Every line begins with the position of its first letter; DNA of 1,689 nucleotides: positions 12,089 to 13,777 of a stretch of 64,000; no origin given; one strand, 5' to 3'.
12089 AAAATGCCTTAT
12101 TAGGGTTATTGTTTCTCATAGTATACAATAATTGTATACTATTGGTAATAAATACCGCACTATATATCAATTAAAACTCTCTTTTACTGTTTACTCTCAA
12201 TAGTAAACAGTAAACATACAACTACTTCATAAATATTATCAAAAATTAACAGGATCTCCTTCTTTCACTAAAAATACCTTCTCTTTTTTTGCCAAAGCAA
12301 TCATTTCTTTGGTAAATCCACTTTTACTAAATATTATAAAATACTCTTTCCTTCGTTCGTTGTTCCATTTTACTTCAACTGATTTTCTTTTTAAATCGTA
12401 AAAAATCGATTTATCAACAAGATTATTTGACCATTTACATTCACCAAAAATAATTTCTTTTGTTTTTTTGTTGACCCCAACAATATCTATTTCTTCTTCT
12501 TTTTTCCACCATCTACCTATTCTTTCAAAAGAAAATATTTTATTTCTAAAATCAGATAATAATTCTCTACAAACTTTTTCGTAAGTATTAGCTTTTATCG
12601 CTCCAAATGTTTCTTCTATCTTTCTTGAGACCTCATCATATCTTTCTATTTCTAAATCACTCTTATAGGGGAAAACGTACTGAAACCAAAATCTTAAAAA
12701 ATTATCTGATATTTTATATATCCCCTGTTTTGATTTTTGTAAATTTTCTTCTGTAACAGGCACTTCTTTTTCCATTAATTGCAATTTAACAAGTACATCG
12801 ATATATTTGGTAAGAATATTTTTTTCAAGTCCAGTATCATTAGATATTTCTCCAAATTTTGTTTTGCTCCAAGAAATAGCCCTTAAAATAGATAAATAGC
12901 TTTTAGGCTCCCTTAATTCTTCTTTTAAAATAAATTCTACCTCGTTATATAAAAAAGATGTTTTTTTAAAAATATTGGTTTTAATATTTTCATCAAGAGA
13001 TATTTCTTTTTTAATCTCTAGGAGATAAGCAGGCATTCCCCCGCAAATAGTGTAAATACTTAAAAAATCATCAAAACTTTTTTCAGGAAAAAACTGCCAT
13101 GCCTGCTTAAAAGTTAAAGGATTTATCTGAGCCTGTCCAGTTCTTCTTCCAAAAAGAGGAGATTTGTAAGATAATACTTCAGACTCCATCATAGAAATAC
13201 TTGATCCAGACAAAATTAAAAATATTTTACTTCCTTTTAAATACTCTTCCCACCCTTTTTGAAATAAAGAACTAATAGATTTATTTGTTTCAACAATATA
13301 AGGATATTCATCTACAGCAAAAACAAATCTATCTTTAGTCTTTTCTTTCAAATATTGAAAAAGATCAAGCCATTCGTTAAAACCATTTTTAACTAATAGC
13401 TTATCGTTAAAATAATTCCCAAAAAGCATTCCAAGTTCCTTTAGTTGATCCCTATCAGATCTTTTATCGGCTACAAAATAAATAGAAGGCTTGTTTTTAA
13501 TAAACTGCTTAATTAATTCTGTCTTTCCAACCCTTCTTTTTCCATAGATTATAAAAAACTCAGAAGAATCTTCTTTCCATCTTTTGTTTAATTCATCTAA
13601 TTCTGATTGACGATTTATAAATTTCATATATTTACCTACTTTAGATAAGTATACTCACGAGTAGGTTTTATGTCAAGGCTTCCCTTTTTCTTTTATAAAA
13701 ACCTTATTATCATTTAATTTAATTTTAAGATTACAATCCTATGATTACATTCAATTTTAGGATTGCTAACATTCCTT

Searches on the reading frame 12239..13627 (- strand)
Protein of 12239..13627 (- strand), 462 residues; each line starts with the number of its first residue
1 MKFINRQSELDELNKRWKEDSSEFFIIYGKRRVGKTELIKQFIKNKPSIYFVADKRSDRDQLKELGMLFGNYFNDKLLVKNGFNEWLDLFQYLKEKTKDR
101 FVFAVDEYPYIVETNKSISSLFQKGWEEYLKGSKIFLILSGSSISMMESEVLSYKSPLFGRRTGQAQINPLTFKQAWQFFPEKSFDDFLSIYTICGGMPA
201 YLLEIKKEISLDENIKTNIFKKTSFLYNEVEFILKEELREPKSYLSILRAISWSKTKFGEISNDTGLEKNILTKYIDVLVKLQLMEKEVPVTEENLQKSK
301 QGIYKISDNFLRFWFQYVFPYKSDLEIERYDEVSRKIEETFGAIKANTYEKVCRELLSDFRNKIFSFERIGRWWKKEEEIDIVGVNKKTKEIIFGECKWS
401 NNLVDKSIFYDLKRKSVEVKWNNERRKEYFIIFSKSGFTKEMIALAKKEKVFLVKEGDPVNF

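Call 36: search_protein_families(library=pfam, proteins=[window:12239-13627:-], max_evalue=0.001)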
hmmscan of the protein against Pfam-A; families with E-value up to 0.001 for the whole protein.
window:12239-13627:- (462 aa): 3 families
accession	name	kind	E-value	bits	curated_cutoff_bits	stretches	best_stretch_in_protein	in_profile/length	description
PF01637.24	ATPase_2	-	2e-29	103.5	33.2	1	3-204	1-224/225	ATPase domain predominantly from Archaea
PF03008.20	DUF234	-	7.5e-26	90.9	22.5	1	314-401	1-91/100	Archaea bacterial proteins of unknown function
PF13173.12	AAA_14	-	2.9e-09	37.5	27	1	23-174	3-126/129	AAA domain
